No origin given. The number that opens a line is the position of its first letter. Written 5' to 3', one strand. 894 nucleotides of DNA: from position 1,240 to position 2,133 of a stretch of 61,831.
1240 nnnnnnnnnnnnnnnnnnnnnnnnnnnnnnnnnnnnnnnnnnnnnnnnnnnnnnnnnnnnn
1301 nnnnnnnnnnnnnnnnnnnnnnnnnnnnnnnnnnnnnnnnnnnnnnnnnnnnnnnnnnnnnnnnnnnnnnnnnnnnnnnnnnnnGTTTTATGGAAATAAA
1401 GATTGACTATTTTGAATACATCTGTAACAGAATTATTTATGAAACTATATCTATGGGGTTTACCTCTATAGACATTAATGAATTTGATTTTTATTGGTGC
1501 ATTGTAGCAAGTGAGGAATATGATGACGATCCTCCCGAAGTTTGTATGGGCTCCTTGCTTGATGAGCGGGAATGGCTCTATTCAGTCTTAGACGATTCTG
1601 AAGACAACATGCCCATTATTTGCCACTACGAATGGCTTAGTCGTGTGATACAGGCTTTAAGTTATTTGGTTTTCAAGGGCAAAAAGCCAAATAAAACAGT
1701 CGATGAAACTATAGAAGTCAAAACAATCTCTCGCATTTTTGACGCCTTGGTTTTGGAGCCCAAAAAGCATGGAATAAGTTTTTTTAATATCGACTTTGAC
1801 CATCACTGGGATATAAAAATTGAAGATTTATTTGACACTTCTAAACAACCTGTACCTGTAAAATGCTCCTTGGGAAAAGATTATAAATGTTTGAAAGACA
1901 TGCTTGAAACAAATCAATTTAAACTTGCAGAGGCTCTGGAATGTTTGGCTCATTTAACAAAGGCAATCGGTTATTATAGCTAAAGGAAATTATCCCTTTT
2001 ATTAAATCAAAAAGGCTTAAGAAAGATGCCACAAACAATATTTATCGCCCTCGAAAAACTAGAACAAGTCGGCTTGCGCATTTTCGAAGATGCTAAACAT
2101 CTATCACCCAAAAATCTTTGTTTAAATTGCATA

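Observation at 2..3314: Hint-domain protein followed by three tandem paralogous small ORFs: candidate polymorphic toxin / immunity cassette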

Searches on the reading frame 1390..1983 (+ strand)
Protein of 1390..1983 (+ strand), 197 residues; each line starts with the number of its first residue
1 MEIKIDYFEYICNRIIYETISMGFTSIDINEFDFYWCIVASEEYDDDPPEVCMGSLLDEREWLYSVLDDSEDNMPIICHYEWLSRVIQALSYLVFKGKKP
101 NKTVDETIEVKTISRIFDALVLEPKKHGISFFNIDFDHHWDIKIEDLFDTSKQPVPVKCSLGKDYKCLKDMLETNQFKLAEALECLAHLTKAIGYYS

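Call 4: search_protein_families(library=pfam, proteins=[window:1390-1983:+], max_evalue=1)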
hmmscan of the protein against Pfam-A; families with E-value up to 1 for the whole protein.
window:1390-1983:+ (197 aa): 0 families

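Call 5: search_protein_families(library=ncbifam, proteins=[window:1390-1983:+], max_evalue=1)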
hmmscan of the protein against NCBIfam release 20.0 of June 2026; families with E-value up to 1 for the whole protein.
window:1390-1983:+ (197 aa): 0 families

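Call 7: find_encoding_contigs(protein=window:1390-1980:+, flank=10000, max_places=6)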
Protein window:1390-1980:+ (197 aa): no gene with exactly this product is on record in the collection.

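Call 29: predict_structure(alignment_id=A3)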
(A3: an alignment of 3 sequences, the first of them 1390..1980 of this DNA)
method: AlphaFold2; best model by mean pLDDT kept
length: 197 residues; sequences in the alignment: 3
mean_pLDDT: 69.7   pTM: 0.70
mean pLDDT of the five models: 69.7, 65.5, 54.4, 50.2, 47.3
residues with pLDDT >= 90: 2; 70-90: 102; 50-70: 79; < 50: 14
segments of 3 or more residues with pLDDT < 50: 1-5, 73-77
pLDDT, mean of each block of 10 residues (from residue 1): 49 65 60 78 65 81 59 52 78 70 58 75 63 61 84 86 83 79 83 66
secondary structure, 60 per line:
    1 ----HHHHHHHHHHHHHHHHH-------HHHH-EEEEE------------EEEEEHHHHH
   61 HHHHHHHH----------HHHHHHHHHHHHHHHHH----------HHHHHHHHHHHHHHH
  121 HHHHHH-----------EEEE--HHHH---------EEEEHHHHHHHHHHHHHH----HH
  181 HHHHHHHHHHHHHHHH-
elements in order: H5-21 H29-32 E34-38 E51-55 H56-68 H79-95 H106-126 E138-141 H144-147 E157-160 H161-174 H179-196

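Call 31: search_protein_representatives(alignment_id=A3)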
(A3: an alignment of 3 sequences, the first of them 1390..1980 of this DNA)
Query: 3 sequences, 199 profile positions. Proteins with E-value up to 0.001 (for the whole library): 396; up to 1e-10: 44; up to 1e-30: 3. The best 150 are listed.
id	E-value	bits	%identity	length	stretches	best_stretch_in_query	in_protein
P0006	8.0e-94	329.5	-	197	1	1-199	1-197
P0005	2.1e-92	324.9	-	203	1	1-198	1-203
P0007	1.0e-50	188.8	-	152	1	64-199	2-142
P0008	3.2e-27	112.1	-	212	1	1-197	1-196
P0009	4.1e-27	111.8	-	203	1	18-197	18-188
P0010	1.1e-25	107.1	-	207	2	1-198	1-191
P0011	3.3e-24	102.3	-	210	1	1-197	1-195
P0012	2.1e-23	99.7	-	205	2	22-156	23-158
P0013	1.1e-22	97.2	-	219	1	1-197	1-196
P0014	1.8e-22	96.6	-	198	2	1-186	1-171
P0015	1.7e-21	93.4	-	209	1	1-197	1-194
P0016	7.2e-20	88.1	-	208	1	1-196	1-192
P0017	4.3e-19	85.6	-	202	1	3-198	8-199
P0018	7.0e-19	84.9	-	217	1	26-198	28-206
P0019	3.0e-18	82.8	-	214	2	1-174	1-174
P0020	1.3e-17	80.7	-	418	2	1-151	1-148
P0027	1.7e-15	73.8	-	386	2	30-196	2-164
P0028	2.2e-14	70.2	-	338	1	1-196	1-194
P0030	5.9e-14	68.8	-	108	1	1-90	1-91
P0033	1.3e-13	67.8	-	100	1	1-94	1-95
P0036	3.2e-13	66.4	-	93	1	1-91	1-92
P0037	4.2e-13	66.0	-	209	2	34-192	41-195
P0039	1.0e-12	64.8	-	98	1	109-198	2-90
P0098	7.4e-08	48.9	-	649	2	109-173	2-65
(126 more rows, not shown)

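Call 32: search_protein_families(library=pfam, proteins=[P0008, P0009, P0010, P0020, P0027, P0030, P0033, P0039, P0098, P0028], max_evalue=0.1)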
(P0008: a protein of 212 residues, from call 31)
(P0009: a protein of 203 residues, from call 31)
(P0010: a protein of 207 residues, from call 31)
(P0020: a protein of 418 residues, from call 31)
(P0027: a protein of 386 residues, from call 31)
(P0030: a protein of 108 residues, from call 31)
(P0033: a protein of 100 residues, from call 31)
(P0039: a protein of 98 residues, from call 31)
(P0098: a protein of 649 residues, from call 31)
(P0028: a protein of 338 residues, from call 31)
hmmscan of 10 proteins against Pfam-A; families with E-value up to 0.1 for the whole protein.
P0008 (212 aa): 0 families

P0009 (203 aa): 0 families

P0010 (207 aa): 2 families
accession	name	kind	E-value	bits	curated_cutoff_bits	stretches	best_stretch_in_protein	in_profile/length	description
PF23257.1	DUF7071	-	5.8e-05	23.2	27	1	159-187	32-60/68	Domain of unknown function (DUF7071)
PF09866.14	DUF2093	-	0.019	14.8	25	0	129-144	18-33/42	Uncharacterized protein conserved in bacteria (DUF2093)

P0020 (418 aa): 17 families
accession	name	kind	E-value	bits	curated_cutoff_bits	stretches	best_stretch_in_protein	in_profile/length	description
PF14559.12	TPR_19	-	9e-18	64.8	25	3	284-317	5-38/68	Tetratricopeptide repeat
PF13428.12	TPR_14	-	1.3e-09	38.2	23.5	0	247-276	13-42/44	Tetratricopeptide repeat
PF13431.12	TPR_17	-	1.6e-09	37.7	24.4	1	223-245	2-24/34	Tetratricopeptide repeat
PF12895.13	ANAPC3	-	3.1e-09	37.4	27.2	2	257-318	11-70/82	Anaphase-promoting complex, cyclosome, subunit 3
PF07719.23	TPR_2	-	6.8e-09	35.6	27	1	279-303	10-34/34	Tetratricopeptide repeat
PF00515.34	TPR_1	-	4.4e-08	33.1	27.8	1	279-303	10-34/34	Tetratricopeptide repeat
PF13181.12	TPR_8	-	6.6e-08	32.6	25.7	1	271-303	3-34/34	Tetratricopeptide repeat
PF13414.12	TPR_11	-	1.5e-06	28.2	26.8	0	252-280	11-39/42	TPR repeat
PF23914.1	TPR_CcmH_CycH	-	9.2e-06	26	42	1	265-360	46-142/158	Cytochrome c-type biogenesis protein H TPR domain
PF14561.12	TPR_20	-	1.1e-05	26.1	25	0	221-266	9-53/90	Tetratricopeptide repeat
PF13432.12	TPR_16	-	1.7e-05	25.6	32.7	1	252-302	14-63/65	Tetratricopeptide repeat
PF13174.12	TPR_6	-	3.1e-05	24.8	26.3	0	270-302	1-32/33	Tetratricopeptide repeat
PF13424.12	TPR_12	-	5.4e-05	23.7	30.1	1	252-300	27-75/77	Tetratricopeptide repeat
PF13374.12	TPR_10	-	8.7e-05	22.8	27.5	0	279-299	11-31/42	Tetratricopeptide repeat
PF25062.1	ARM_TT21_N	-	0.00088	19.5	40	1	225-356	87-219/222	Tetratricopeptide repeat protein 21 N-terminal ARM repeat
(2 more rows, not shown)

P0027 (386 aa): 15 families
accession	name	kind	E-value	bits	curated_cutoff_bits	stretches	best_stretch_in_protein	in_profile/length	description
PF14559.12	TPR_19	-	3.7e-15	56.4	25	2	221-251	6-36/68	Tetratricopeptide repeat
PF13428.12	TPR_14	-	8.4e-10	38.8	23.5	1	217-248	12-43/44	Tetratricopeptide repeat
PF13431.12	TPR_17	-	1.5e-08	34.7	24.4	1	229-251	2-24/34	Tetratricopeptide repeat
PF13414.12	TPR_11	-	8.3e-08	32.2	26.8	1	223-251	11-39/42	TPR repeat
PF13181.12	TPR_8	-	1.6e-07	31.4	25.7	1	241-274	2-34/34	Tetratricopeptide repeat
PF07719.23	TPR_2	-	6.3e-07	29.5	27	1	206-239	2-34/34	Tetratricopeptide repeat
PF23914.1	TPR_CcmH_CycH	-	4e-06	27.2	42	1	184-290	28-136/158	Cytochrome c-type biogenesis protein H TPR domain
PF13174.12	TPR_6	-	0.00017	22.5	26.3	0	241-273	1-32/33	Tetratricopeptide repeat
PF13432.12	TPR_16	-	0.0018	19.1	32.7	1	220-253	11-44/65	Tetratricopeptide repeat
PF12895.13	ANAPC3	-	0.0023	18.6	27.2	1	226-274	9-55/82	Anaphase-promoting complex, cyclosome, subunit 3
PF25062.1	ARM_TT21_N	-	0.0024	18.1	40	1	185-324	79-216/222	Tetratricopeptide repeat protein 21 N-terminal ARM repeat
PF24575.1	TPR_Slam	-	0.016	16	35.2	0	273-331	44-102/104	Surface lipoprotein assembly modifier, N-terminal TPR repeats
PF13424.12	TPR_12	-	0.017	15.8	30.1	0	193-235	32-74/77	Tetratricopeptide repeat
PF13429.12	TPR_15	-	0.017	15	26.2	0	218-279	122-184/280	Tetratricopeptide repeat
PF00515.34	TPR_1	-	0.057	13.7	27.8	0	221-239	16-34/34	Tetratricopeptide repeat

P0030 (108 aa): 0 families

P0033 (100 aa): 1 family
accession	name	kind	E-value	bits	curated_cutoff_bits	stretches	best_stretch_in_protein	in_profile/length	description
PF03645.18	Tctex-1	-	0.023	15.4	22.8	1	5-53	44-89/95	Tctex-1 family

P0039 (98 aa): 0 families

P0098 (649 aa): 1 family
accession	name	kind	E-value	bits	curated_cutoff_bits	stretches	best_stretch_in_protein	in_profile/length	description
PF24668.1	KH_Vigilin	-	0.025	14.6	27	1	531-549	9-27/50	Vigilin KH domain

P0028 (338 aa): 10 families
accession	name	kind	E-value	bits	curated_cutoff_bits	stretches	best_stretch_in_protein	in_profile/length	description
PF14559.12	TPR_19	-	1.3e-05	25.8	25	1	286-320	6-40/68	Tetratricopeptide repeat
PF12895.13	ANAPC3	-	0.0001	23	27.2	1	257-318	10-69/82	Anaphase-promoting complex, cyclosome, subunit 3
PF13431.12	TPR_17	-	0.00042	20.8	24.4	0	294-320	2-28/34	Tetratricopeptide repeat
PF13414.12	TPR_11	-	0.00055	20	26.8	0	286-319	9-42/42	TPR repeat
PF13181.12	TPR_8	-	0.003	18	25.7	1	271-303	2-33/34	Tetratricopeptide repeat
PF07719.23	TPR_2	-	0.0035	17.8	27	0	285-303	15-33/34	Tetratricopeptide repeat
PF13428.12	TPR_14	-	0.014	16.4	23.5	0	272-314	3-44/44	Tetratricopeptide repeat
PF25060.1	ARM_TT21_2nd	-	0.014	15.3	27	1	254-318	206-269/270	Tetratricopeptide repeat protein 21 second ARM domain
PF00515.34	TPR_1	-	0.016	15.4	27.8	0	286-303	16-33/34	Tetratricopeptide repeat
PF23914.1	TPR_CcmH_CycH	-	0.05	13.9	42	0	287-321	66-100/158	Cytochrome c-type biogenesis protein H TPR domain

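Call 33: fold_search(model_id=the predicted structure, library=pdb)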
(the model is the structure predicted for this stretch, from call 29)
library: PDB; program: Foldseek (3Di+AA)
matches with E <= 10: 180; with E <= 0.001: 0
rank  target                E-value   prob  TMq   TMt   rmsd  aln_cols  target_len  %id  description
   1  8xh9_A                3.3e-01  0.08  0.15  0.18  18.2       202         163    6  Human Cx36/GJD2 (Ala14 deletion mutant) gap junction channel prepared with mefloquine, showing no bound mefloquine (released 2024-11-06)
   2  5odw_C                3.5e-01  0.11  0.18  0.18  19.8       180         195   13  Structure of the FpvAI-pyocin S2 complex (released 2017-11-08)
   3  7xl8_A                6.3e-01  0.06  0.16  0.18  16.7       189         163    7  Human Cx36/GJD2 (N-terminal deletion mutant) gap junction channel in soybean lipids (D6 symmetry) (released 2023-08-30)
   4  6v6d_A                6.3e-01  0.04  0.15  0.14  21.1       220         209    9  Cryo-EM structure of human pannexin 1 (released 2020-04-01)
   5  7xkk_A                7.0e-01  0.05  0.15  0.17  17.8       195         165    8  Human Cx36/GJD2 gap junction channel in detergents (released 2023-04-26)
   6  8a3b_A                8.2e-01  0.05  0.16  0.14  18.9       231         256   10  Cryo-EM structure of mouse Pannexin 1 purified in Salipro nanoparticles (released 2023-02-08)
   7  9ipm_A                8.7e-01  0.07  0.18  0.20  17.4       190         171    5  Hemichannel sub-structure of Cx36/GJD2 gap junction intercellular channel (FN conformation) in soybean polar lipid nan (released 2026-01-21)
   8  9bwv_A                8.7e-01  0.07  0.21  0.11  17.9       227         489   12  Structure of influenza D RNP, 4xNP local resconstruction (released 2025-05-14)
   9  8xh8_A                9.7e-01  0.06  0.16  0.19  17.9       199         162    5  Human Cx36/GJD2 (Ala14-deleted mutant) gap junction channel in porcine brain lipids (released 2024-11-06)
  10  3qc1                  1.0e+00  0.07  0.17  0.17  14.0       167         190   12  Protein Phosphatase Subunit: Alpha4 (released 2011-03-30)
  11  8gtt_A                1.0e+00  0.03  0.16  0.11  23.4       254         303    8  Cryo-EM structure of human Pannexin1 resembling Pannexin2 pore with W74R/R75Dmutations (released 2024-02-28)
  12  6l3t_A                1.1e+00  0.02  0.12  0.12  20.4       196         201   12  Human Cx31.3/GJC3 connexin hemichannel in the absence of calcium (released 2020-09-09)
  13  8xgg_A                1.1e+00  0.03  0.14  0.16  18.2       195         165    9  Human Cx36/GJD2 gap junction channel in complex with 1-hexanol. (released 2024-11-06)
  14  9kom                  1.2e+00  0.05  0.14  0.11  28.8       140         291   10  Cryo-EM structure of human pannexin-3 protomer (released 2025-01-15)
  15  9y9z_D0               1.3e+00  0.07  0.23  0.18  18.2       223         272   10  Cryo-EM structure of conoid fiber from Toxoplasma gondii (24-nm repeat) (released 2025-12-03)
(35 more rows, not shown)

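Call 36: find_homologous_proteins(query=A4, max_evalue=0.001)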
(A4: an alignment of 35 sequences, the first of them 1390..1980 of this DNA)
Query A4 (35 sequences) (197 aa, profile of the alignment): 5 proteins with E <= 0.001 among 3371 candidates.
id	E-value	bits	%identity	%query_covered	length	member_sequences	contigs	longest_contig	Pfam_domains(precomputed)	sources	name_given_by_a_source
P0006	1.2e-49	187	100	100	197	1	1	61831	-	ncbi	ncbi:hypothetical protein ACFLY6_00010 [Candidatus Dependentiae bacterium]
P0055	1.8e-44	170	34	23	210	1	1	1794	-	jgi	jgi:hypothetical protein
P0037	2.9e-44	169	22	89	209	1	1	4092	-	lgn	-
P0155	6.0e-39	152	38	22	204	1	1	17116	-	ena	-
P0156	9.0e-39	151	21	75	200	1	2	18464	-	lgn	-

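Call 37: search_solved_structures(query=A4, max_evalue=10, show_alignments=2)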
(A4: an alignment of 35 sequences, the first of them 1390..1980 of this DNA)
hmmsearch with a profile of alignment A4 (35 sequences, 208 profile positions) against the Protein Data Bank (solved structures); distinct sequences matched with E-value up to 10: 53.
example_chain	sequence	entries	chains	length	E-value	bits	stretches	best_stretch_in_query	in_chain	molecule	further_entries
6yqx_A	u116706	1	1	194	0.012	18.3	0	59-84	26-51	de novo designed TIM barrel DeNovoTIM13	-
5tnc_A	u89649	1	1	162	0.027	17.2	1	72-118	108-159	TROPONIN-C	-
2w49_0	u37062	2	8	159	0.029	17.1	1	72-118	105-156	TROPONIN C, SKELETAL MUSCLE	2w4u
1ncx_A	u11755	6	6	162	0.031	17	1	72-118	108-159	TROPONIN C | Troponin C, skeletal muscle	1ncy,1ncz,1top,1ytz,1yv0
7p12_A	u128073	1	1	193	0.033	16.9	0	58-83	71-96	DeNovoTIM13-SB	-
4tnc_A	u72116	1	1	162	0.034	16.9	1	72-118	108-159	TROPONIN C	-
1tnw_A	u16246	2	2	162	0.059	16.1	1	72-118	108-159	TROPONIN C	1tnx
3at5_B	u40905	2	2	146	0.093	15.4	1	158-193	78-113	Beta-globin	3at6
6z2i_A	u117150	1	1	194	0.17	14.6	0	59-79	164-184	de novo designed TIM barrel DeNovoTIM6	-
1jc2_A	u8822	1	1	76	0.18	14.5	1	72-118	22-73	TROPONIN C, SKELETAL MUSCLE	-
3a59_B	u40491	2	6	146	0.24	14.1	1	157-195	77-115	Hemoglobin subunit beta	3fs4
3wtg_B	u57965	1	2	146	0.25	14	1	157-195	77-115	Hemoglobin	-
3eok_B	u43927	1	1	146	0.26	14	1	157-195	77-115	Hemoglobin subunit beta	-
1faw_B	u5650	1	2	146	0.27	13.9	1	157-195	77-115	HEMOGLOBIN (BETA SUBUNIT)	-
1hbr_B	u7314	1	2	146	0.27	13.9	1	157-195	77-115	PROTEIN (HEMOGLOBIN D)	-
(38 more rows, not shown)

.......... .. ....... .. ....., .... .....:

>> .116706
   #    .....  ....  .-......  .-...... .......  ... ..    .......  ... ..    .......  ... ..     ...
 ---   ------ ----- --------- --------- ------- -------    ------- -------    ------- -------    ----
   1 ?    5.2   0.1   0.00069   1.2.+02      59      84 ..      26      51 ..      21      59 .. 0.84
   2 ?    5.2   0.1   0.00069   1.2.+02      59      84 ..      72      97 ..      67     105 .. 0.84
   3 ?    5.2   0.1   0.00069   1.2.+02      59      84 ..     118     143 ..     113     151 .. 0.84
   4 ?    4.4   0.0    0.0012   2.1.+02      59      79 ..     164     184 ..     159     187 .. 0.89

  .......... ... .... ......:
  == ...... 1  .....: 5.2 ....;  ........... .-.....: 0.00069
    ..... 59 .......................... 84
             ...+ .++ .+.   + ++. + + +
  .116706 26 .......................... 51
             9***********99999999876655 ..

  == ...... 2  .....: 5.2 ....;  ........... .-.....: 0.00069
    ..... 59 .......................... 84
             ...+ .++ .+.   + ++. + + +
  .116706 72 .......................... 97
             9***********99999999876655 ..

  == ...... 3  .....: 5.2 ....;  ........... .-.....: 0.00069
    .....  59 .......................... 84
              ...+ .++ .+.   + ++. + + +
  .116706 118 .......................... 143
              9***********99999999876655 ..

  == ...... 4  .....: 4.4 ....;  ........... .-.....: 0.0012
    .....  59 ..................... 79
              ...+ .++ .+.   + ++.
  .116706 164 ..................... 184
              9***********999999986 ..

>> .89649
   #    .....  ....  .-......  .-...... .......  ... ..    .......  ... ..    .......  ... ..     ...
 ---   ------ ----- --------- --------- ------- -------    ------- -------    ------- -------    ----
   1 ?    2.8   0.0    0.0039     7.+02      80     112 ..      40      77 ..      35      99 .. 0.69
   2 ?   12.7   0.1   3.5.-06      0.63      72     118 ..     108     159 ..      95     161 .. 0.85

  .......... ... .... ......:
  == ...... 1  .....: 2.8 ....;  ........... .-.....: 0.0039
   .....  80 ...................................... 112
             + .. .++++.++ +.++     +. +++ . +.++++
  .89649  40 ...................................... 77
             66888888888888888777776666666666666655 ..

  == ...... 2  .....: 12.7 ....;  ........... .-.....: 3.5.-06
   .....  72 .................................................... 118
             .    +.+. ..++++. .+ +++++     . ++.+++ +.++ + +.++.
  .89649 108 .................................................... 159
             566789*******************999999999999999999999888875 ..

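Call 38: find_encoding_contigs(protein=P0155, flank=8000)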
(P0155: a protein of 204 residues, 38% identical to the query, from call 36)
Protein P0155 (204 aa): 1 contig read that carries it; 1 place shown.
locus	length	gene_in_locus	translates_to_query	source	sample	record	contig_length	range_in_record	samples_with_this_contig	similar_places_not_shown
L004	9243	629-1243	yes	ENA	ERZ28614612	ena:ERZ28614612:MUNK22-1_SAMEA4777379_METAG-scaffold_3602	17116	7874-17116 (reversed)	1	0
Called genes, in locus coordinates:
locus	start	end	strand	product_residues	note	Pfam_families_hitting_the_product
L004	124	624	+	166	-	-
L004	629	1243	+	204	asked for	-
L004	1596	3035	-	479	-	PF12796:Ank_2, PF12796:Ank_2, PF13637:Ank_4, PF13857:Ank_5, PF00023:Ank, PF12796:Ank_2, PF13857:Ank_5, PF00023:Ank, +3 more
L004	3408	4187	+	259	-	PF13606:Ank_3 (faint), PF12796:Ank_2, PF13637:Ank_4, PF13857:Ank_5, PF00023:Ank (weak), PF12796:Ank_2 (weak)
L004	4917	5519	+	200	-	PF01330:RuvA_N, PF00633:HHH (faint), PF14520:HHH_5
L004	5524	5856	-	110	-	-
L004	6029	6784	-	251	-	PF01509:TruB_N, PF16198:TruB_C_2 (weak)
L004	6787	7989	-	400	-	PF00579:tRNA-synt_1b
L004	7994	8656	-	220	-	-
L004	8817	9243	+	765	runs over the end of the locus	PF13432:TPR_16 (weak), PF00515:TPR_1 (weak), PF13181:TPR_8 (weak), PF13424:TPR_12, PF14559:TPR_19, PF23914:TPR_CcmH_CycH (weak), PF12895:ANAPC3, PF25068:ARM_TT21_4th (weak), +12 more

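Call 39: find_encoding_contigs(protein=P0156, flank=8000)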
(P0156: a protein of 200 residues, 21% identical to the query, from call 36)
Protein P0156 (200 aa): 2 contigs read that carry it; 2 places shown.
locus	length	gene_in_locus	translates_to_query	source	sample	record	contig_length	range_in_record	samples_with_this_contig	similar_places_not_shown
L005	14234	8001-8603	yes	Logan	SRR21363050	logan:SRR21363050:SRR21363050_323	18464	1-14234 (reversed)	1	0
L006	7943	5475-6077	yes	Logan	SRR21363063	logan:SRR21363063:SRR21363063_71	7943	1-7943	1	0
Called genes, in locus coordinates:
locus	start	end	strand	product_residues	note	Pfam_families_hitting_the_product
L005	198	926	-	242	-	PF03575:Peptidase_S51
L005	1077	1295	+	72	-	-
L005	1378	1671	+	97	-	PF01527:HTH_Tnp_1, PF13518:HTH_28 (weak)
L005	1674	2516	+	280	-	PF13276:HTH_21, PF00665:rve, PF24764:rva_4 (weak), PF13683:rve_3, PF13333:rve_2 (weak)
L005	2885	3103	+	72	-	-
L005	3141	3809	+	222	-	PF05014:Nuc_deoxyrib_tr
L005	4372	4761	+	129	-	-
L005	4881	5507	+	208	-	-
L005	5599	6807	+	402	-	PF13606:Ank_3 (faint), PF13637:Ank_4 (faint), PF12796:Ank_2, PF00023:Ank (weak)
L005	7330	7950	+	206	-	-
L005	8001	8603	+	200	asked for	-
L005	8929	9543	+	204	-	-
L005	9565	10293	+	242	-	-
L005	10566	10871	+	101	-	PF14206:Cys_rich_CPCC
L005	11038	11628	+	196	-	-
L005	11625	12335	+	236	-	PF08843:AbiEii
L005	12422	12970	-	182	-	-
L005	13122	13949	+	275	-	PF01435:Peptidase_M48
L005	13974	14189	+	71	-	-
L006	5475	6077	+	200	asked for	-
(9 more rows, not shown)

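Call 40: find_encoding_contigs(protein=P0037, flank=8000)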
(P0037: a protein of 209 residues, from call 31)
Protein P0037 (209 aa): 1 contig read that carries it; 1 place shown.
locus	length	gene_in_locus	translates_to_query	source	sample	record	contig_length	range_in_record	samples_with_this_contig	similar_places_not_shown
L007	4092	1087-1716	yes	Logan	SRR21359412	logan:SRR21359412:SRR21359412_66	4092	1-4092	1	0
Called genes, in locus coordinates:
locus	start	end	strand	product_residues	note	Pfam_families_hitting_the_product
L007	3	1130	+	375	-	?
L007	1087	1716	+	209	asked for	-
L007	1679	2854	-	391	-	PF13477:Glyco_trans_4_2, PF13439:Glyco_transf_4, PF13579:Glyco_trans_4_4, PF00534:Glycos_transf_1, PF13692:Glyco_trans_1_4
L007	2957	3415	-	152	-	-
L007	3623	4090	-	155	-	?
